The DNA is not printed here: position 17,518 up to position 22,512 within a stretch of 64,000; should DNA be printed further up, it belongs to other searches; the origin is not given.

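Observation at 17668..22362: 1564-aa non-pilin secreted protein as the terminal gene of a Gram-positive type IV pilus operon (possible PilY1-like pilus-associated factor)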

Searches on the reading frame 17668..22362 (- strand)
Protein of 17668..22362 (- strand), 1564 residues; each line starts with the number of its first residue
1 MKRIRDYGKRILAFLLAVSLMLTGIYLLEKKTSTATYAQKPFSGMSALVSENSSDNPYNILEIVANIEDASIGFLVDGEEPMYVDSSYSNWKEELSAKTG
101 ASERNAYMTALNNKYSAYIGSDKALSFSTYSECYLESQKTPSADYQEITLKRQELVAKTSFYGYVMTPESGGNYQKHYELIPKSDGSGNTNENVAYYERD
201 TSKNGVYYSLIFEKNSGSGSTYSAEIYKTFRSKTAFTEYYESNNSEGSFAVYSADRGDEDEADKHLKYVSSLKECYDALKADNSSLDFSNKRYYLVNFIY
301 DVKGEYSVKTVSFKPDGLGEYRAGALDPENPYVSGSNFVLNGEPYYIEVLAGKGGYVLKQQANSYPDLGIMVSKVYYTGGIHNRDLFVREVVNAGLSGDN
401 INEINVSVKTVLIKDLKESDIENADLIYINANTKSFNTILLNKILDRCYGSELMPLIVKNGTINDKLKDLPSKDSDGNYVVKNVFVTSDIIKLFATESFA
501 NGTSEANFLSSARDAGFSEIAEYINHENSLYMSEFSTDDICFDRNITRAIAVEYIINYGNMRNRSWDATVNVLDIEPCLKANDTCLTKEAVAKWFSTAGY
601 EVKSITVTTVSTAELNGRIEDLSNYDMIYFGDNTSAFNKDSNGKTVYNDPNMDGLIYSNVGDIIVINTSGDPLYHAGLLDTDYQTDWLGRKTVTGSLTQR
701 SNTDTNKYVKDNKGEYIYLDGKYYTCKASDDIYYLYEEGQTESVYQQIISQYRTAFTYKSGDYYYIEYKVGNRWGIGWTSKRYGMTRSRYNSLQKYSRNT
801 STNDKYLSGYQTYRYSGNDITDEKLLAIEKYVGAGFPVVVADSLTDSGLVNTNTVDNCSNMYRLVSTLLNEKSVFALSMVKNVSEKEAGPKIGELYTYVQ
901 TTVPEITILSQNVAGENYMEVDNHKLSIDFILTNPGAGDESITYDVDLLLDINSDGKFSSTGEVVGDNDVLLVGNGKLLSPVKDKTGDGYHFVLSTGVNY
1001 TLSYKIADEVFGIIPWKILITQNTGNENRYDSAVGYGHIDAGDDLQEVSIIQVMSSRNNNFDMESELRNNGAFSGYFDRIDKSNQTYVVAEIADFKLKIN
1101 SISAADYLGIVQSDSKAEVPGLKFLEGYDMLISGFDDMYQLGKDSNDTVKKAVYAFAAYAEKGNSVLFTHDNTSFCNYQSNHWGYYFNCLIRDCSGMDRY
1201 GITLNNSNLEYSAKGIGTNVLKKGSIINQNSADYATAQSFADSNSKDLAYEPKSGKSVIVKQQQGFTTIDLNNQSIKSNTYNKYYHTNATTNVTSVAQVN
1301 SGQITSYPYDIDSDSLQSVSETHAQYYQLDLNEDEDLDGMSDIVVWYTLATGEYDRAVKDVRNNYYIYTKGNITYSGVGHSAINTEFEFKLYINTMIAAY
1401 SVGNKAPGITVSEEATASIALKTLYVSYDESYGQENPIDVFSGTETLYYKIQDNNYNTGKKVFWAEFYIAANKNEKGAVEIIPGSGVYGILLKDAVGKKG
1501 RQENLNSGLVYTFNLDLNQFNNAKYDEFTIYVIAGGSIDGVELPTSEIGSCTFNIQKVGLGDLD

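Call 4: search_protein_families(library=pfam, proteins=[window:17668-22362:-], max_evalue=0.1)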
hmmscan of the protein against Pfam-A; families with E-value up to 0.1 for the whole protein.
window:17668-22362:- (1564 aa): 1 family
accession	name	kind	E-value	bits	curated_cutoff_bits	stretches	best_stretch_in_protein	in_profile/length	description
PF16480.10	DUF5057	-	6.6e-42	144.7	27.9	1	818-1171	1-378/378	Domain of unknown function (DUF5057)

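Call 5: search_protein_families(library=ncbifam, proteins=[window:17668-22362:-], max_evalue=0.1)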
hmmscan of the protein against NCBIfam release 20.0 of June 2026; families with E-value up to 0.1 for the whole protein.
window:17668-22362:- (1564 aa): 0 families

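Call 7: find_homologous_proteins(query=window:17668-22362:-)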
Query window:17668-22362:- (1564 aa): 12 proteins with E <= 0.001 among 8000 candidates.
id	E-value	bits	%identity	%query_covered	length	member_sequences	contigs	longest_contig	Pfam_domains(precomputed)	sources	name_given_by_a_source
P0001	0.0e+0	3500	100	100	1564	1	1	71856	-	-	-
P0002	6.2e-102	361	27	42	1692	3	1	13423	-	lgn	-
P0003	3.1e-67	246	30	39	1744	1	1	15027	-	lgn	-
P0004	1.6e-65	240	30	37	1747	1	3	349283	-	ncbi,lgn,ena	-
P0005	7.2e-65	238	27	42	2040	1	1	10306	-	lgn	-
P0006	4.5e-54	202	30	42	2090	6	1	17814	-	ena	-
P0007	1.2e-28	118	30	19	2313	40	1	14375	PF14200.13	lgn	-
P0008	9.6e-24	101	45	8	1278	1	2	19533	PF16480.11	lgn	-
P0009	1.3e-23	101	45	8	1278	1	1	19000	PF16480.11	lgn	-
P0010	1.6e-23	101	45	8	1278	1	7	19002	PF16480.11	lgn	-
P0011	3.9e-22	96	32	21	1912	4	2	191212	PF14200.13,PF00652.29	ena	-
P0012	1.2e-17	81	31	21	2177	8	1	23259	-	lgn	-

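Call 9: find_encoding_contigs(protein=P0004, flank=10000, max_places=3)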
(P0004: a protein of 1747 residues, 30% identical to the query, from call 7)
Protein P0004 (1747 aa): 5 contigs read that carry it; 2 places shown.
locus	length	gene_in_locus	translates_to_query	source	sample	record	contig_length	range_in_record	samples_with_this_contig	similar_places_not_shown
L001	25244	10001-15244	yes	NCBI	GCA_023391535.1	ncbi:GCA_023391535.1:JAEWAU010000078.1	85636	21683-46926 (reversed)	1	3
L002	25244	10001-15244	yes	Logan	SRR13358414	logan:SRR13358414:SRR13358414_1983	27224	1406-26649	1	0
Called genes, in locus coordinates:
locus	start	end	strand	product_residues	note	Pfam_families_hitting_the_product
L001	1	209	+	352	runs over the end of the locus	PF00437:T2SSE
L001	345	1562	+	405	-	PF28597:T2SSF_N, PF00482:T2SSF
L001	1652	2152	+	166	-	PF07963:N_methyl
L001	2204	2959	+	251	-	PF06750:A24_N_bact, PF01478:Peptidase_A24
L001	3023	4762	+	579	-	PF11104:PilM_2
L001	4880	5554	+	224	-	-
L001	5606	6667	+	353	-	PF07963:N_methyl (weak)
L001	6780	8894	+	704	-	-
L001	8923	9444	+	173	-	PF07963:N_methyl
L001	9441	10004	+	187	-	PF07963:N_methyl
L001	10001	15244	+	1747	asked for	-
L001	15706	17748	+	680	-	PF24677:DUF7657, PF24672:DUF7654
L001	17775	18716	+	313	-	PF00535:Glycos_transf_2, PF13641:Glyco_tranf_2_3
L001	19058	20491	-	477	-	PF02878:PGM_PMM_I, PF02879:PGM_PMM_II, PF02880:PGM_PMM_III, PF00408:PGM_PMM_IV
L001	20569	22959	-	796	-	PF06165:GH94_b-supersand, PF17167:Glyco_hydro_94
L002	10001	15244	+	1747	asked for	-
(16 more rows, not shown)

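Call 10: find_encoding_contigs(protein=P0002, flank=10000, max_places=3)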
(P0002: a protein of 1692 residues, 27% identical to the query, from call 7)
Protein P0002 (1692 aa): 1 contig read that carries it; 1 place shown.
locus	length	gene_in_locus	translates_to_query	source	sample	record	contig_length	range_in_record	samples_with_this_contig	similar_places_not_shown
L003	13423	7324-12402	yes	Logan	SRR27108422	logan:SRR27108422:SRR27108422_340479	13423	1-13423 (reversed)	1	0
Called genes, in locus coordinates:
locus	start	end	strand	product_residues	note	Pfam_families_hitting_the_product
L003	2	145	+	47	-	?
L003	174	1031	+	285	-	-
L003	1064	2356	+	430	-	PF07963:N_methyl (weak)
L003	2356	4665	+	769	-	-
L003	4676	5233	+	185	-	PF07963:N_methyl (weak)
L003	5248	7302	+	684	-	PF07963:N_methyl (weak)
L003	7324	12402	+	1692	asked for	-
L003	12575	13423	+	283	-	?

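Call 11: find_encoding_contigs(protein=P0011, flank=10000, max_places=2)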
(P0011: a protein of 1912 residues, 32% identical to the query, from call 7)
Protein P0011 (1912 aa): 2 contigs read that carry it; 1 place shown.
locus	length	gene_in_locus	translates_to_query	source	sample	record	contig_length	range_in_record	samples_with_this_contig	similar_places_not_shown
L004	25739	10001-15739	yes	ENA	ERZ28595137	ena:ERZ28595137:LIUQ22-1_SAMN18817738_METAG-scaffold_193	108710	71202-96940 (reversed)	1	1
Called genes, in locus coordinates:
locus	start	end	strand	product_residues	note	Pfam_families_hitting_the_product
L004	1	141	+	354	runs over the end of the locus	PF00437:T2SSE, PF25199:nSTAND_NTPase5 (faint)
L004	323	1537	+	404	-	PF28597:T2SSF_N, PF00482:T2SSF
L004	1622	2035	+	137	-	PF07963:N_methyl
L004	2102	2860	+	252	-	PF06750:A24_N_bact, PF01478:Peptidase_A24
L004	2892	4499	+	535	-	PF11104:PilM_2, PF05137:PilN (weak)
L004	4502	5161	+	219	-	-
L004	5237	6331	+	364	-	PF07963:N_methyl (weak)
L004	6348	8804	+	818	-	-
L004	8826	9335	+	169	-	PF07963:N_methyl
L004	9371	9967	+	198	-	PF07963:N_methyl (weak)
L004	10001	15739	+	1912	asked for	PF00652:Ricin_B_lectin (weak), PF14200:RicinB_lectin_2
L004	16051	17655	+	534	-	PF13541:ChlI, PF00158:Sigma54_activat (weak), PF01078:Mg_chelatase, PF07728:AAA_5, PF00493:MCM (weak), PF13335:Mg_chelatase_C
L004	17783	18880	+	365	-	PF02481:DNA_processg_A, PF18306:LDcluster4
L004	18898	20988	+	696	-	PF01751:Toprim, PF01131:Topoisom_bac, PF01396:Zn_ribbon_Top1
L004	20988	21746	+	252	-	PF06018:CodY, PF08222:HTH_CodY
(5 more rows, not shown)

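Call 12: find_encoding_contigs(protein=P0008, flank=10000, max_places=2)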
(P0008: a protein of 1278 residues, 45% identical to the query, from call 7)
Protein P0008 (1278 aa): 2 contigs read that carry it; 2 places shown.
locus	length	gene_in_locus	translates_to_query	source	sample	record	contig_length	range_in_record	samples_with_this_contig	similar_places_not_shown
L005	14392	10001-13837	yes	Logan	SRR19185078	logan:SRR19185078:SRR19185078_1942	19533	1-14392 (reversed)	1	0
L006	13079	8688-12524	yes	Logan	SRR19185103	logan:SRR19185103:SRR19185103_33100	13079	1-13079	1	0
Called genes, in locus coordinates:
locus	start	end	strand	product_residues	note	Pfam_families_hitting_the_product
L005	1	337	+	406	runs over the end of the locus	PF28597:T2SSF_N, PF00482:T2SSF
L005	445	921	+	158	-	PF07963:N_methyl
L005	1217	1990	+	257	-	PF06750:A24_N_bact, PF01478:Peptidase_A24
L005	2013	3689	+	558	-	PF11104:PilM_2, PF05137:PilN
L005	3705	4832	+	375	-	-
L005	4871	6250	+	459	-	PF07963:N_methyl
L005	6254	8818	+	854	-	-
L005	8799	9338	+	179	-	PF07963:N_methyl (weak)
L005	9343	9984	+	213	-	PF07963:N_methyl (weak)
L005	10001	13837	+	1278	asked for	PF16480:DUF5057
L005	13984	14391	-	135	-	?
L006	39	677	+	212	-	PF06750:A24_N_bact, PF01478:Peptidase_A24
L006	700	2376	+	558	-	PF11104:PilM_2, PF05137:PilN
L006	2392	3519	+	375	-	-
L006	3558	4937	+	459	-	PF07963:N_methyl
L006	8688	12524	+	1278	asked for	PF16480:DUF5057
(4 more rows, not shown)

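Call 13: find_encoding_contigs(protein=P0006, flank=10000, max_places=2)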
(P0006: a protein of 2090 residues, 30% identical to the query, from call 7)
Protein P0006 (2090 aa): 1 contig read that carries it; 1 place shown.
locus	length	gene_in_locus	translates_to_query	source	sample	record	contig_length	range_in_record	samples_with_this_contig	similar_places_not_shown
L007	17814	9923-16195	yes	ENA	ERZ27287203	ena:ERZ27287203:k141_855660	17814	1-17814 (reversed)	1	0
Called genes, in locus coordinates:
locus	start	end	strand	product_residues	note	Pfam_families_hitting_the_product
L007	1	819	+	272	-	?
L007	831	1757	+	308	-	-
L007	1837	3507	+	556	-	PF07963:N_methyl (weak)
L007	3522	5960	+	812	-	-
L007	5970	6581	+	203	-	PF07963:N_methyl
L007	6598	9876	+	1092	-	PF07963:N_methyl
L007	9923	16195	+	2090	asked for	-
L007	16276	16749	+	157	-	PF13151:DUF3990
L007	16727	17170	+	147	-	-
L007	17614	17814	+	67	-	?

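Call 16: search_solved_structures(query=window:17668-22362:-, max_evalue=1)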
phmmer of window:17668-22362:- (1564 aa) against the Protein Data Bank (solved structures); distinct sequences matched with E-value up to 1: 0.

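Call 17: find_homologous_proteins(query=A1, max_evalue=0.00001)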
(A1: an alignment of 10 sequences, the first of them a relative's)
Query A1 (10 sequences) (1564 aa, profile of the alignment): 7 proteins with E <= 0.00001 among 8000 candidates.
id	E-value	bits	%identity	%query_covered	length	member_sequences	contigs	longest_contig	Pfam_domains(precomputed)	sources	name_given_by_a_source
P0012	0.0e+0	1909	31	21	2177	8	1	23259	-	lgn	-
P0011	0.0e+0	1711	32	21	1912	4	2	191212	PF14200.13,PF00652.29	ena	-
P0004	0.0e+0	1487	30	37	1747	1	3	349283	-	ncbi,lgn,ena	-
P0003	0.0e+0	1480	30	39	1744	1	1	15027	-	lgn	-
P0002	0.0e+0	1396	27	42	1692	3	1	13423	-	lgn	-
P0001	0.0e+0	1374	100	100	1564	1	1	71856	-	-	-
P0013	5.6e-40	155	35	8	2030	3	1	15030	-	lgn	-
